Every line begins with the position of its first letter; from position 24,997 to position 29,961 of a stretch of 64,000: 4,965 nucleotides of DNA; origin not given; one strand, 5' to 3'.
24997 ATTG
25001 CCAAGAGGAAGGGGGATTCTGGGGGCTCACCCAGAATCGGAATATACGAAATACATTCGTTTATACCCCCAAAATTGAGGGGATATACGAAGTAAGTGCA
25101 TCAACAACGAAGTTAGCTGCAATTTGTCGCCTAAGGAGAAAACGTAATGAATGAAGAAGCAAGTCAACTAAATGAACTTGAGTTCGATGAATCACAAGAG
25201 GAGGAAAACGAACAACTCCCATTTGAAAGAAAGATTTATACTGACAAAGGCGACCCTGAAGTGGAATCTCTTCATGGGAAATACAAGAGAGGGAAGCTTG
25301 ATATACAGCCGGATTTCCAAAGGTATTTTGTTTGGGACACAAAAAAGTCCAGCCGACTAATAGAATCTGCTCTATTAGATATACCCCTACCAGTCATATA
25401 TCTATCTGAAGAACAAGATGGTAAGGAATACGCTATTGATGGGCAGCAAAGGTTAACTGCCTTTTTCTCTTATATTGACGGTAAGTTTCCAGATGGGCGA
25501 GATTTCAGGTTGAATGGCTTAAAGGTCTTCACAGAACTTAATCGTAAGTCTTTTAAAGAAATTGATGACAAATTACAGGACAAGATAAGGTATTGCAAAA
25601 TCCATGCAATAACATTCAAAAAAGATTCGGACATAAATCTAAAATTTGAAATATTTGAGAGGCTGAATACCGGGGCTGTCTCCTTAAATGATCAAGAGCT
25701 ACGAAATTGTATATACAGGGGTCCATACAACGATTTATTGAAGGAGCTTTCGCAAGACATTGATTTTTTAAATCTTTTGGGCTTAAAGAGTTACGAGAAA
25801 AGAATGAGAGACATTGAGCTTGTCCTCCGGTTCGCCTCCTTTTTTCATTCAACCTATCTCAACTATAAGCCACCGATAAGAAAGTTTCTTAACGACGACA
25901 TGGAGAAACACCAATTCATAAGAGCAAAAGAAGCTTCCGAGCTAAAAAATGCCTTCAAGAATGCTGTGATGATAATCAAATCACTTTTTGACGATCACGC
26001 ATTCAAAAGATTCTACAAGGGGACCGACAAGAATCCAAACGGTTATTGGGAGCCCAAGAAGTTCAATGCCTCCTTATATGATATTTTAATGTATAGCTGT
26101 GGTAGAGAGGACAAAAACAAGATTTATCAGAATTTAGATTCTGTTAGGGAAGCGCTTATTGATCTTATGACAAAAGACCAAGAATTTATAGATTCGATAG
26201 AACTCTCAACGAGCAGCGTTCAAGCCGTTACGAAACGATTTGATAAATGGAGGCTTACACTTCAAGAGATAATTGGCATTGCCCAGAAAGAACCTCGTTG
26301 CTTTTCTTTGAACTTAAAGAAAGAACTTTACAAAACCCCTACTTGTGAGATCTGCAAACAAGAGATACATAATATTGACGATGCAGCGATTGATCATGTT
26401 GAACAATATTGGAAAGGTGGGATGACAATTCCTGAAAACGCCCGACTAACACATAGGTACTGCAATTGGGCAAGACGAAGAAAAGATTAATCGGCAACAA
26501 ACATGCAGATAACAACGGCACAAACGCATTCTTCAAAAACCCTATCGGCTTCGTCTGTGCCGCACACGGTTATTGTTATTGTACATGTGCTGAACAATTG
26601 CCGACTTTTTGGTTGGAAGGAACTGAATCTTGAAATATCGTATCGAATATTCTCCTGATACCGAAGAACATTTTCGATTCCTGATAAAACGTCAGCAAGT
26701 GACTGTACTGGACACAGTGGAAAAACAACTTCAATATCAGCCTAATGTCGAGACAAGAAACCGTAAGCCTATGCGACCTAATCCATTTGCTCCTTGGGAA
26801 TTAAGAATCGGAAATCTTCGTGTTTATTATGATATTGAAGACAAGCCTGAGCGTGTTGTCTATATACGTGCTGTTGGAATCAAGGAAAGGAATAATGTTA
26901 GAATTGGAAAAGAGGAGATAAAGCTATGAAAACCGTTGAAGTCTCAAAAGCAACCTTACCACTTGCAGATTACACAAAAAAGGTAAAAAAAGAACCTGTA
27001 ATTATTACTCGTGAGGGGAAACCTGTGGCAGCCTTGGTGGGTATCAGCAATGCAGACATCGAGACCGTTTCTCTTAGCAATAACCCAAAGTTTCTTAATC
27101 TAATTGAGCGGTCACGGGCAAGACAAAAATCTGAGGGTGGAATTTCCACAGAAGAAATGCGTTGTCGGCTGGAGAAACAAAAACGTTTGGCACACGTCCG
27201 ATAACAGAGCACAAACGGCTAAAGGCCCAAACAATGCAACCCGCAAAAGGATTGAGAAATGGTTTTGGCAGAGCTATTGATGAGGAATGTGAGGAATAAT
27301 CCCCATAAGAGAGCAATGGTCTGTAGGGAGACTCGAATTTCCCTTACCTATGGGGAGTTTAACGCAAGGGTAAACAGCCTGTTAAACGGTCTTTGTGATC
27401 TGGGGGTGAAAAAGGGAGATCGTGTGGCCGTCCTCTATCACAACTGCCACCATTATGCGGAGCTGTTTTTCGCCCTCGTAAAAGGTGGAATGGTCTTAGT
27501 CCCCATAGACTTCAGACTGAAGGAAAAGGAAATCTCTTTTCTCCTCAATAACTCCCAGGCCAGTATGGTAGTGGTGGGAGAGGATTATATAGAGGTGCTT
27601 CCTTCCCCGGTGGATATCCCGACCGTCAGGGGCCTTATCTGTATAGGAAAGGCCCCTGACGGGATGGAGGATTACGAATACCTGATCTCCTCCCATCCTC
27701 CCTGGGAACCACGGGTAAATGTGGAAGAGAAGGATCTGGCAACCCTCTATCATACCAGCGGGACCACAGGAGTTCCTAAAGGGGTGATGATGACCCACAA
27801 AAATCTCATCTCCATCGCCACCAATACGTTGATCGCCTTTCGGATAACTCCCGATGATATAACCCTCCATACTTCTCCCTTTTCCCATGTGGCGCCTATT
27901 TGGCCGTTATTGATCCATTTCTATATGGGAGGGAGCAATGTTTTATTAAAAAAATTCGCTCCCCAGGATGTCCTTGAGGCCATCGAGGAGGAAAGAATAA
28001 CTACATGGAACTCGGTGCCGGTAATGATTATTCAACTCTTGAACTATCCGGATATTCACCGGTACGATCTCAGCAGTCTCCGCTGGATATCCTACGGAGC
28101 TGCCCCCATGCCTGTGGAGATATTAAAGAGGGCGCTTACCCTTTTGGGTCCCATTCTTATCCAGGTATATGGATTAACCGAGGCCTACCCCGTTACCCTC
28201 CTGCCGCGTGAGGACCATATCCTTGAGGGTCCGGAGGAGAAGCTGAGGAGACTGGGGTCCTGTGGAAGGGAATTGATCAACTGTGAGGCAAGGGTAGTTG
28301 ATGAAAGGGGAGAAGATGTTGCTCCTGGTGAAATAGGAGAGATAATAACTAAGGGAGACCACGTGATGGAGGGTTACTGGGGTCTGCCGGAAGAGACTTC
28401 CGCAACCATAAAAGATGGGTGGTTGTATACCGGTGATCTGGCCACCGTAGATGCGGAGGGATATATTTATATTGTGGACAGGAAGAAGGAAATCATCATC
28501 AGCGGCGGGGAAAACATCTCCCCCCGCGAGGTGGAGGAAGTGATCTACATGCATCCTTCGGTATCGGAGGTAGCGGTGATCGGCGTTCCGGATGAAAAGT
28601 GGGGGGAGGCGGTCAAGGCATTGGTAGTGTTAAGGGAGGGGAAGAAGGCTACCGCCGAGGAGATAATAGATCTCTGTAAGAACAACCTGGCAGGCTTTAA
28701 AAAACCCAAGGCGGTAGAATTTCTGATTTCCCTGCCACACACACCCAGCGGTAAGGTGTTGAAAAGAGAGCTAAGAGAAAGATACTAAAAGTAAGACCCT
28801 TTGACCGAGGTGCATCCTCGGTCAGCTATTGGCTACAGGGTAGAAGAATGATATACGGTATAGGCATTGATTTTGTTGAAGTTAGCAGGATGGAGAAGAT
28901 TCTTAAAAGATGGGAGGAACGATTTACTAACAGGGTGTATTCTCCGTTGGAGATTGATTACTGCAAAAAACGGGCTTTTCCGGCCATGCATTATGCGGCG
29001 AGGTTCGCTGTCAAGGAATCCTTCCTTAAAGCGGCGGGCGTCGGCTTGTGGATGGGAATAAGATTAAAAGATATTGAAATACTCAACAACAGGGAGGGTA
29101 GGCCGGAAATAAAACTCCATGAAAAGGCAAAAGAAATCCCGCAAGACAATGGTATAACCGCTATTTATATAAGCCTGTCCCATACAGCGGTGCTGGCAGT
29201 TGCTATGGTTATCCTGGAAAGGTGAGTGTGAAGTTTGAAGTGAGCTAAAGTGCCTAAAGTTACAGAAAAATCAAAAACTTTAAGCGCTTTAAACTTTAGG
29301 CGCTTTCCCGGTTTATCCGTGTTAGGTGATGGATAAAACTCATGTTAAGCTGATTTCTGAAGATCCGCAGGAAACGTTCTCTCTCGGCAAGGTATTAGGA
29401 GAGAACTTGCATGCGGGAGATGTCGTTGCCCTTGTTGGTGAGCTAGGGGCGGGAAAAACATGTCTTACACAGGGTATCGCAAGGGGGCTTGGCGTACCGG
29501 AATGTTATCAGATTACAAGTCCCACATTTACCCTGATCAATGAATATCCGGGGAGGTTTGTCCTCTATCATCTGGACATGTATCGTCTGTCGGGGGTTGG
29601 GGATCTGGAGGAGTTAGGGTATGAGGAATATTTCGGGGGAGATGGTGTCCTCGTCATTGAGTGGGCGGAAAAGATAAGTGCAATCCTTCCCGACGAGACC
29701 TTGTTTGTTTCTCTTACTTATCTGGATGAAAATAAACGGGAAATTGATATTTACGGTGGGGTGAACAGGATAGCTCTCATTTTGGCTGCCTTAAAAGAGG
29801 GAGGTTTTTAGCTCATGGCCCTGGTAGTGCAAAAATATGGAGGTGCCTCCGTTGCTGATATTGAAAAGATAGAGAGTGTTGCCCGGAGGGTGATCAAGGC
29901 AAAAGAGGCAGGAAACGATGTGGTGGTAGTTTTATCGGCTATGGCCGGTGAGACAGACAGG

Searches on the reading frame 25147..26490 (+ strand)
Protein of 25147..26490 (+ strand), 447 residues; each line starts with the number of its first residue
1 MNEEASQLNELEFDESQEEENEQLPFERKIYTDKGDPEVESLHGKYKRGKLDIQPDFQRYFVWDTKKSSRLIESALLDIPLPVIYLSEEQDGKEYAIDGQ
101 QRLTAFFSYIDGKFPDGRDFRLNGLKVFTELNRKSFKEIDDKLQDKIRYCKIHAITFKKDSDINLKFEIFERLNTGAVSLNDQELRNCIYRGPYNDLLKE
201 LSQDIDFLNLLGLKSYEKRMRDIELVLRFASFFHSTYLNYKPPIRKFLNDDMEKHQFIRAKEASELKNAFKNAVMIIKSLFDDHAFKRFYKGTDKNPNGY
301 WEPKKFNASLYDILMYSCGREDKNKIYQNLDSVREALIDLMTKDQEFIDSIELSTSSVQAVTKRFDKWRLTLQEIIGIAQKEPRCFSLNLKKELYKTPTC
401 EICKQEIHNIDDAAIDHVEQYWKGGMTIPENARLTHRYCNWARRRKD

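Call 19: search_protein_families(library=pfam, proteins=[window:25147-26490:+], max_evalue=0.00001)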
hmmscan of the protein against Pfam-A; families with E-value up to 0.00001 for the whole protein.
window:25147-26490:+ (447 aa): 2 families
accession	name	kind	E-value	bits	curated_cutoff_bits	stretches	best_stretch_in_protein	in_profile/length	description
PF03235.19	GmrSD_N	-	5.8e-28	98.8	33.2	1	40-190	2-198/199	GmrSD restriction endonuclease, N-terminal domain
PF01844.29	HNH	-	4.8e-06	27.1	21.4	0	400-441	1-42/47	HNH endonuclease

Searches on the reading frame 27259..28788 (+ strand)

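Call 19: search_protein_families(library=pfam, proteins=[window:27259-28788:+], max_evalue=0.00001)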
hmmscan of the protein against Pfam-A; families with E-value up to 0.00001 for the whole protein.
window:27259-28788:+ (509 aa): 2 families
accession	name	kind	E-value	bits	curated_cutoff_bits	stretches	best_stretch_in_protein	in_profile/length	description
PF00501.34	AMP-binding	-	1.2e-90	304.6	29.9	1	9-374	3-384/384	AMP-binding enzyme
PF13193.12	AMP-binding_C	-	1.8e-22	80.4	24.5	1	424-499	1-76/76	AMP-binding enzyme C-terminal domain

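Call 21: search_protein_families(library=ncbifam, proteins=[window:27259-28788:+], max_evalue=0.00001)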
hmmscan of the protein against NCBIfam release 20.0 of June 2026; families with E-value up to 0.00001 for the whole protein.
window:27259-28788:+ (509 aa): 105 families (the best 25 are shown)
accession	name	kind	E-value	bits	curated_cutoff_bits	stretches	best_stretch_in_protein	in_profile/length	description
NF004837.0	PRK06187.1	subfamily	2.3e-157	524.5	476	1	2-509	9-522/531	long-chain-fatty-acid--CoA ligase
NF006182.0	PRK08316.1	subfamily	1.9e-152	508.4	663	1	2-509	12-517/523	fatty acyl-CoA synthetase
NF005676.0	PRK07470.1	equivalog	6.9e-113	378.1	774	1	1-507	20-527/544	acyl-CoA synthetase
NF009233.0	PRK12583.1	subfamily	1.4e-109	367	832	1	3-508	20-549/558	fatty acid CoA ligase family protein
NF004797.0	PRK06145.1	equivalog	1.8e-106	356.4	850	1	7-509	8-495/499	acyl-CoA synthetase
NF005307.0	PRK06839.1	equivalog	1.5e-105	353.7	748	1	13-507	14-491/496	o-succinylbenzoate--CoA ligase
NF052269.1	Staph_lig_FadD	equivalog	1.9e-104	349.8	650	1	14-507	13-491/499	long-chain-fatty-acid--CoA ligase FadD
NF006181.0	PRK08314.1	subfamily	4.8e-100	335.4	705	2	151-508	197-553/563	long-chain-fatty-acid--CoA ligase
NF005801.1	PRK07656.1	equivalog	3.5e-99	332.7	657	1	6-506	6-500/500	FadD3 family acyl-CoA ligase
NF005857.1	PRK07786.1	exception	4.6e-98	328.9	733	1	23-509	29-512/513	fatty-acid--CoA ligase FadD5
NF006020.0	PRK08162.1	subfamily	1.2e-96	324.2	677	1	7-508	25-537/545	acyl-CoA synthetase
NF002966.0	PRK03640.1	equivalog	9.5e-95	318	556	1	5-507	6-478/483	o-succinylbenzoate--CoA ligase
NF005220.0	PRK06710.1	equivalog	3.7e-94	315.8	1116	2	156-507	204-551/563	long-chain-fatty-acid--CoA ligase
NF005702.0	PRK07514.1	subfamily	5.6e-94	315.3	558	1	7-509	9-500/506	malonyl-CoA synthase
NF009071.0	PRK12406.1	subfamily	3.8e-91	306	701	1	29-509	13-502/510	acyl-CoA synthetase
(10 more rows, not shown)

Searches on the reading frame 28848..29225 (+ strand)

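Call 19: search_protein_families(library=pfam, proteins=[window:28848-29225:+], max_evalue=0.00001)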
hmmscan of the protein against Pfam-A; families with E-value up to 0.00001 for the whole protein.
window:28848-29225:+ (125 aa): 1 family
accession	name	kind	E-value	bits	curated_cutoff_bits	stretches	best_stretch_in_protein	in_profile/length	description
PF01648.25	ACPS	-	1e-16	61.4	25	1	4-98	1-96/111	4'-phosphopantetheinyl transferase superfamily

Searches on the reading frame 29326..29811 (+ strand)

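Call 19: search_protein_families(library=pfam, proteins=[window:29326-29811:+], max_evalue=0.00001)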
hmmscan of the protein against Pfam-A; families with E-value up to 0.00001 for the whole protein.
window:29326-29811:+ (161 aa): 1 family
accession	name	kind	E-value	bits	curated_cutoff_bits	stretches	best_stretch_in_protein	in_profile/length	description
PF02367.23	TsaE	-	1.3e-39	135.5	26.6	1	12-140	2-128/128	Threonylcarbamoyl adenosine biosynthesis protein TsaE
